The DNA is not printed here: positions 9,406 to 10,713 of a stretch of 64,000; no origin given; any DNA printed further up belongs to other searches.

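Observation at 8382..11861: APH-fold kinase next to a P-loop-kinase/GNAT-acetyltransferase fusion, divergent from an MFS transporter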

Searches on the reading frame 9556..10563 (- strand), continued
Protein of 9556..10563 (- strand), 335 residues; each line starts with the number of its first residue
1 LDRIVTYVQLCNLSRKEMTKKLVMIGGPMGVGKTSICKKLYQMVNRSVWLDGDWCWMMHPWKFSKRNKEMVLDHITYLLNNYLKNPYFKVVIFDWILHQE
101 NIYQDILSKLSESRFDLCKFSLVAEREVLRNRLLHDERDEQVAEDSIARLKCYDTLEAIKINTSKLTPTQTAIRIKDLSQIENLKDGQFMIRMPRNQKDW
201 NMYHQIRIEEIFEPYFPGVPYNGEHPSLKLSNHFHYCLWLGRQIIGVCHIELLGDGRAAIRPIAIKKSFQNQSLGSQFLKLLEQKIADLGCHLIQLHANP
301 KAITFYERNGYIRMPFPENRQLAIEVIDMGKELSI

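Call 34: search_protein_families(library=pfam, proteins=[P0099, P0126, P0175, P0187, P0197, P0188, P0067, P0082, P0058, P0080], max_evalue=0.001)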
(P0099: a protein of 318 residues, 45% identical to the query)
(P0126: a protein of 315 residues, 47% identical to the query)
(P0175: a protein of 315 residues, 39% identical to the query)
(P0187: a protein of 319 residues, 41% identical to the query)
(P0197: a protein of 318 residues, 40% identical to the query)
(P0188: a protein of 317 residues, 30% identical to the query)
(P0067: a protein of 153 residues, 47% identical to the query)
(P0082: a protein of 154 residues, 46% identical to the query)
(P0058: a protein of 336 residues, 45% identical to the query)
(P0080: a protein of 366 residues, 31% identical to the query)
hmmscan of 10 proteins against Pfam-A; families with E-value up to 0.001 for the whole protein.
P0099 (318 aa): 5 families
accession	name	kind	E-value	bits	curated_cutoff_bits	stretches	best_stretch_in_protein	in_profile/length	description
PF04229.20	GrpB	-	1.7e-44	152.2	25.5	1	7-163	2-158/159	GrpB protein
PF13673.13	Acetyltransf_10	-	9.3e-10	39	23.6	1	205-311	24-127/128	Acetyltransferase (GNAT) domain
PF00583.31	Acetyltransf_1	-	1.6e-09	38.5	20.7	1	207-290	28-116/116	Acetyltransferase (GNAT) family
PF13508.13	Acetyltransf_7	-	2.5e-08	34.6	27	1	211-291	2-83/84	Acetyltransferase (GNAT) domain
PF23209.2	IDM1_C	-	0.00094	19.7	33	0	210-301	31-123/140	Increased DNA methylation 1, C-terminal domain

P0126 (315 aa): 5 families
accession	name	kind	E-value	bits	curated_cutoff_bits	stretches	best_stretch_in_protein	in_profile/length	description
PF04229.20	GrpB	-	3e-54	183.9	25.5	1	4-163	1-157/159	GrpB protein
PF00583.31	Acetyltransf_1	-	1.9e-14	54.4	20.7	1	203-291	27-116/116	Acetyltransferase (GNAT) family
PF13508.13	Acetyltransf_7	-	4.5e-12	46.6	27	1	212-293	2-84/84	Acetyltransferase (GNAT) domain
PF13673.13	Acetyltransf_10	-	7e-11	42.7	23.6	1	210-295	28-111/128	Acetyltransferase (GNAT) domain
PF23209.2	IDM1_C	-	0.00027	21.5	33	1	215-300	35-121/140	Increased DNA methylation 1, C-terminal domain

P0175 (315 aa): 5 families
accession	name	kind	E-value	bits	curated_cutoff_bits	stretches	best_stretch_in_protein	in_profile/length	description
PF04229.20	GrpB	-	7.6e-39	133.9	25.5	1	10-163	4-157/159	GrpB protein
PF00583.31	Acetyltransf_1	-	1.4e-10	41.9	20.7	1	202-291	22-116/116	Acetyltransferase (GNAT) family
PF13508.13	Acetyltransf_7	-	2.5e-10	41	27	1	213-293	3-84/84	Acetyltransferase (GNAT) domain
PF13673.13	Acetyltransf_10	-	6.4e-09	36.3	23.6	1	194-294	13-110/128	Acetyltransferase (GNAT) domain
PF23209.2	IDM1_C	-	8.7e-05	23.1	33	1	213-296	33-117/140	Increased DNA methylation 1, C-terminal domain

P0187 (319 aa): 4 families
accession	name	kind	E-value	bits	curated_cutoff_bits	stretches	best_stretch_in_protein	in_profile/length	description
PF04229.20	GrpB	-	1.1e-51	175.7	25.5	1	7-168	1-158/159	GrpB protein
PF00583.31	Acetyltransf_1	-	9.3e-14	52.1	20.7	1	188-296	11-116/116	Acetyltransferase (GNAT) family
PF13508.13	Acetyltransf_7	-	5.6e-12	46.3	27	1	217-298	2-84/84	Acetyltransferase (GNAT) domain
PF13673.13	Acetyltransf_10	-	3e-09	37.4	23.6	1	210-300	23-111/128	Acetyltransferase (GNAT) domain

P0197 (318 aa): 4 families
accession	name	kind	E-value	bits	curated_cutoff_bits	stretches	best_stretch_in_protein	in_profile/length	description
PF04229.20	GrpB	-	3.3e-42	144.8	25.5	1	9-167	2-159/159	GrpB protein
PF00583.31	Acetyltransf_1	-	1.4e-09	38.7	20.7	1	208-292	27-115/116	Acetyltransferase (GNAT) family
PF13508.13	Acetyltransf_7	-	5.4e-07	30.3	27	1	218-294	6-83/84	Acetyltransferase (GNAT) domain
PF13673.13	Acetyltransf_10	-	2.3e-05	24.8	23.6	1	212-295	28-109/128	Acetyltransferase (GNAT) domain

P0188 (317 aa): 5 families
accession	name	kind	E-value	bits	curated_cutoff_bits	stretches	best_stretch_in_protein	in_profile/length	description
PF04229.20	GrpB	-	4.6e-46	157.3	25.5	1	8-170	1-159/159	GrpB protein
PF00583.31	Acetyltransf_1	-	1.4e-11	45.2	20.7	1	213-296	28-116/116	Acetyltransferase (GNAT) family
PF13508.13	Acetyltransf_7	-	3.1e-11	43.9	27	1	217-296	2-82/84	Acetyltransferase (GNAT) domain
PF13673.13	Acetyltransf_10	-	3.6e-10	40.3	23.6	1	212-299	25-110/128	Acetyltransferase (GNAT) domain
PF23209.2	IDM1_C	-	5.5e-05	23.7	33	1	205-290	18-105/140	Increased DNA methylation 1, C-terminal domain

P0067 (153 aa): 4 families
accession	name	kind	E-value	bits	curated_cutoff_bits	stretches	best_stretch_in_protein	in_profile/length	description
PF00583.31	Acetyltransf_1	-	8e-17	62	20.7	1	39-126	24-116/116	Acetyltransferase (GNAT) family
PF13673.13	Acetyltransf_10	-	2.9e-14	53.6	23.6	1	29-147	13-127/128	Acetyltransferase (GNAT) domain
PF13508.13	Acetyltransf_7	-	1.8e-13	51.1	27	1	48-128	3-84/84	Acetyltransferase (GNAT) domain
PF23209.2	IDM1_C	-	0.00028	21.4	33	1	34-120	17-105/140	Increased DNA methylation 1, C-terminal domain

P0082 (154 aa): 3 families
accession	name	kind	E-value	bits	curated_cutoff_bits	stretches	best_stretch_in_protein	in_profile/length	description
PF00583.31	Acetyltransf_1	-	1.6e-11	44.9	20.7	1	39-126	24-116/116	Acetyltransferase (GNAT) family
PF13508.13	Acetyltransf_7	-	2e-10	41.3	27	1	48-128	3-84/84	Acetyltransferase (GNAT) domain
PF13673.13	Acetyltransf_10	-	7.3e-09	36.1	23.6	1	42-129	25-110/128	Acetyltransferase (GNAT) domain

P0058 (336 aa): 2 families
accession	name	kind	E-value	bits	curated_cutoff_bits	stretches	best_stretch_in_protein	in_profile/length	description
PF04229.20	GrpB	-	6.1e-47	160.2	25.5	1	165-332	1-158/159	GrpB protein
PF13238.12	AAA_18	-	1.6e-14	54.9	29.4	1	5-129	1-122/128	AAA domain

P0080 (366 aa): 5 families
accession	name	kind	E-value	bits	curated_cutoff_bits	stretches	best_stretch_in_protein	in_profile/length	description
PF13238.12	AAA_18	-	7.4e-14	52.7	29.4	1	5-125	1-118/128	AAA domain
PF00583.31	Acetyltransf_1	-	1.7e-09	38.4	20.7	1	214-298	31-116/116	Acetyltransferase (GNAT) family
PF13508.13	Acetyltransf_7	-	5.8e-09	36.7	27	1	219-299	6-83/84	Acetyltransferase (GNAT) domain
PF13527.13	Acetyltransf_9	-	2.9e-08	34.2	25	1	171-298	2-124/127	Acetyltransferase (GNAT) domain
PF14542.12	Acetyltransf_CG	-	0.00027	21.5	30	1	245-285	22-62/80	GCN5-related N-acetyl-transferase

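Call 35: list_cluster_members(proteins=[P0058, P0059, P0060, P0062, P0067, P0082, P0088, P0099, P0126, P0014])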
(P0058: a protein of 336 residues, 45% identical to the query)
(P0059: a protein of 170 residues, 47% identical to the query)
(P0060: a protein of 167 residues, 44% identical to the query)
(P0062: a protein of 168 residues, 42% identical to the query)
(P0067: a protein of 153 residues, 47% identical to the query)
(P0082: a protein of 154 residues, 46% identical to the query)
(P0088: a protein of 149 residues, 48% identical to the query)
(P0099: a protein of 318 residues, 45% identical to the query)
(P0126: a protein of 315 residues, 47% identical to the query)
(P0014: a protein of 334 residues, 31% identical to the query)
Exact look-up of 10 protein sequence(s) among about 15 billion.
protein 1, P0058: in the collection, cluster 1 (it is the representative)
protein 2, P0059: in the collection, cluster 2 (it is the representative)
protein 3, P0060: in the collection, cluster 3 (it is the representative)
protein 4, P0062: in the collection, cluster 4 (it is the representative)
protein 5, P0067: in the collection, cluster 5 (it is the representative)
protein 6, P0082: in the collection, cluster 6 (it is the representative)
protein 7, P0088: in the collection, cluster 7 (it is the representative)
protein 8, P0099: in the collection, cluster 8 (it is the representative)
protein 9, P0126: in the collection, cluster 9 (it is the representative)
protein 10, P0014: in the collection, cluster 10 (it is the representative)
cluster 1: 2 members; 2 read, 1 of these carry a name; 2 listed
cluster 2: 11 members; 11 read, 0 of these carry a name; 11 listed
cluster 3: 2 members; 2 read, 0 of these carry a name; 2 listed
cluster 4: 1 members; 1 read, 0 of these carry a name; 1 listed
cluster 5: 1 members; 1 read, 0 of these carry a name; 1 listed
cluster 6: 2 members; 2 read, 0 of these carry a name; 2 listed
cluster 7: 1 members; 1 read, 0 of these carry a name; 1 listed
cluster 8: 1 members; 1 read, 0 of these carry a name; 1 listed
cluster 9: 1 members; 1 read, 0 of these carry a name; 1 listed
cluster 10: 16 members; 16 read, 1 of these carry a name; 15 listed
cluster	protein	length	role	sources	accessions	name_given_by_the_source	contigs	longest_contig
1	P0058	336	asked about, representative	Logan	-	-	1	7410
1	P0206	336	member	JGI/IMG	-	GrpB-like predicted nucleotidyltransferase (UPF0157 family)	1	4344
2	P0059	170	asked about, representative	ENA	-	-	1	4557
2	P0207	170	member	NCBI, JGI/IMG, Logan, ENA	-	-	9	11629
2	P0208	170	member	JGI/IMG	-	-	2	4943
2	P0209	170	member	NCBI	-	-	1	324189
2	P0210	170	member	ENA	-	-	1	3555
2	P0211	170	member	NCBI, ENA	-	-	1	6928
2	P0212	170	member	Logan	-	-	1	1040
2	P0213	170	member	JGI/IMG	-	-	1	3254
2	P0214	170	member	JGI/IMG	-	-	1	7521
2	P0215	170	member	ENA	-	-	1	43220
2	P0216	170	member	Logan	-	-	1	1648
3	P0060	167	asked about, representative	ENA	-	-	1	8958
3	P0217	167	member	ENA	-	-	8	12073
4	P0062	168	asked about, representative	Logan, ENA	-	-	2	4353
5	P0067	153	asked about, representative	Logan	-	-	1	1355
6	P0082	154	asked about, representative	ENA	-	-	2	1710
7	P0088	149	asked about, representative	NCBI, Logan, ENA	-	-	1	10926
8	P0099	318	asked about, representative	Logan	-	-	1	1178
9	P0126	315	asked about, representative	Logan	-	-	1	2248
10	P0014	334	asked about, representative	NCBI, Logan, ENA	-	-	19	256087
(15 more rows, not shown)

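Call 62: search_protein_families(library=pfam, proteins=[P0100, P0112, P0146, P0076, P0093, P0123, P0204, P0064, P0116, P0086], max_evalue=0.001)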
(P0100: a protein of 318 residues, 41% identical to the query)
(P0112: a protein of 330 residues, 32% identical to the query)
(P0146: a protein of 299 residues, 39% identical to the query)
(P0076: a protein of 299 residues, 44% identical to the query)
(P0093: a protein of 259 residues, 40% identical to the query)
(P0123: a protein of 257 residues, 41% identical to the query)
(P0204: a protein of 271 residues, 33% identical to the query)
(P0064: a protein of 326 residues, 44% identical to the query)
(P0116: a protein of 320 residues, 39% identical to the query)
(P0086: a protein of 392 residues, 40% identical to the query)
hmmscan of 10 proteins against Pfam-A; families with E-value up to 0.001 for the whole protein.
P0100 (318 aa): 4 families
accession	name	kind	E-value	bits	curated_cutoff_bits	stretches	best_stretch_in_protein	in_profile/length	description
PF01035.26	DNA_binding_1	-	2.9e-29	101.1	27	1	232-309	2-80/81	6-O-methylguanine DNA methyltransferase, DNA binding domain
PF13238.12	AAA_18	-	2.8e-15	57.3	29.4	1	6-126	2-120/128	AAA domain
PF13671.12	AAA_33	-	1.2e-06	29.3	27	1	5-125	2-127/143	AAA domain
PF02870.21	Methyltransf_1N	-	4.9e-05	24.2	21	1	167-226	5-70/71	6-O-methylguanine DNA methyltransferase, ribonuclease-like domain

P0112 (330 aa): 3 families
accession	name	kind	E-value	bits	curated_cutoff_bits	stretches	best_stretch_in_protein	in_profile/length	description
PF04073.20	tRNA_edit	-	1.4e-28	99.9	25.5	1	191-317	1-123/123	Aminoacyl-tRNA editing domain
PF13238.12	AAA_18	-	1.2e-11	45.6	29.4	1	7-119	2-109/128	AAA domain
PF13191.12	AAA_16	-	0.00036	21.5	32.6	0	5-38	26-52/167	AAA ATPase domain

P0146 (299 aa): 1 family
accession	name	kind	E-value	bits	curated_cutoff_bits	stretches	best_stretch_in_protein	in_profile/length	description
PF13238.12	AAA_18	-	3.5e-12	47.3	29.4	1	6-120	2-113/128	AAA domain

P0076 (299 aa): 2 families
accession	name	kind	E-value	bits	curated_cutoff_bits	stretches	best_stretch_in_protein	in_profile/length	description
PF13238.12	AAA_18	-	8.1e-13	49.4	29.4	1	137-249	2-111/128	AAA domain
PF12680.13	SnoaL_2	-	2.9e-06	28.2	27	1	9-107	2-99/102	SnoaL-like domain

P0093 (259 aa): 4 families
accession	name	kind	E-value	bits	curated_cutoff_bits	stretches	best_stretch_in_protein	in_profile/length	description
PF13238.12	AAA_18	-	4.5e-13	50.2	29.4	1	7-119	2-111/128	AAA domain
PF06414.18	Zeta_toxin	-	7e-05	22.8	22.3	1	3-37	16-53/199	Zeta toxin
PF01712.25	dNK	-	0.0003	21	27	0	7-39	2-34/203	Deoxynucleoside kinase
PF01202.28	SKI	-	0.00077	20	22.1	0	12-36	1-24/159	Shikimate kinase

P0123 (257 aa): 2 families
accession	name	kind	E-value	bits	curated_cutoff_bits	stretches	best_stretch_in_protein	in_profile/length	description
PF13238.12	AAA_18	-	1.9e-17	64.3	29.4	1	5-119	1-113/128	AAA domain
PF13191.12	AAA_16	-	0.00038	21.4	32.6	0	3-29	25-51/167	AAA ATPase domain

P0204 (271 aa): 2 families
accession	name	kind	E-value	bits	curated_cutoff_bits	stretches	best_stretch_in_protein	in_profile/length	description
PF01501.26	Glyco_transf_8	-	1.6e-06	28.4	24.3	1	14-87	183-251/253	Glycosyl transferase family 8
PF13238.12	AAA_18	-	1.4e-05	25.9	29.4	1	108-218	2-109/128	AAA domain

P0064 (326 aa): 2 families
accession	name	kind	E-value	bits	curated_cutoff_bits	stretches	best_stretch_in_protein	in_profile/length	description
PF20194.3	DUF6557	-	1.4e-26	94.3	27.8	1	4-141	1-135/144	Family of unknown function (DUF6557)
PF13238.12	AAA_18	-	8.2e-15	55.8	29.4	1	159-274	2-114/128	AAA domain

P0116 (320 aa): 2 families
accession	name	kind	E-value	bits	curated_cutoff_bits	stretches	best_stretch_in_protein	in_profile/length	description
PF13238.12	AAA_18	-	3.3e-13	50.6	29.4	1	5-127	1-120/128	AAA domain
PF13401.12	AAA_22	-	0.00079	20.2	27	0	2-144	5-95/130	AAA domain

P0086 (392 aa): 4 families
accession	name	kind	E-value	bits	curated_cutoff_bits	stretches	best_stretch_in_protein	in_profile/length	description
PF13238.12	AAA_18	-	5.3e-11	43.5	29.4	1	5-129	1-121/128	AAA domain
PF01909.29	NTP_transf_2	-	1e-05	26.2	21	1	195-225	15-45/93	Nucleotidyltransferase domain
PF21982.2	RecX_HTH1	-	2.1e-05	24.9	26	1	109-133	16-40/40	RecX, first three-helix domain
PF18765.7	Polbeta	-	0.00011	22.8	26.9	1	194-229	13-46/93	Polymerase beta, Nucleotidyltransferase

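Call 77: find_encoding_contigs(protein=P0088, flank=6000, max_places=2)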
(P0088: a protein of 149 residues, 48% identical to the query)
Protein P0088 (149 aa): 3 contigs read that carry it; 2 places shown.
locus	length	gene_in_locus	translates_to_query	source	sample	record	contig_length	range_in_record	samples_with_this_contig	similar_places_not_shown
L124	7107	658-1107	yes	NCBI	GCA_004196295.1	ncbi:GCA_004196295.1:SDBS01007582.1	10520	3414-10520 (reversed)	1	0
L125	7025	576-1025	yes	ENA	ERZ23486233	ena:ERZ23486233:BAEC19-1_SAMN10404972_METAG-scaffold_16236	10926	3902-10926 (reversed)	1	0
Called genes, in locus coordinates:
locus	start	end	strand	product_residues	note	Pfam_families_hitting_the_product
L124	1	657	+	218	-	?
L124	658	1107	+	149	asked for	PF00583:Acetyltransf_1, PF13673:Acetyltransf_10, PF13508:Acetyltransf_7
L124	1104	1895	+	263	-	PF02195:ParB_N, PF17762:HTH_ParB, PF23552:ParB_C (weak)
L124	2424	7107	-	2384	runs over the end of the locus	-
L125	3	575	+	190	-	?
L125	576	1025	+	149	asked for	PF00583:Acetyltransf_1, PF13673:Acetyltransf_10, PF13508:Acetyltransf_7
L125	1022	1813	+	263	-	PF02195:ParB_N, PF17762:HTH_ParB, PF23552:ParB_C (weak)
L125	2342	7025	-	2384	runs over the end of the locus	-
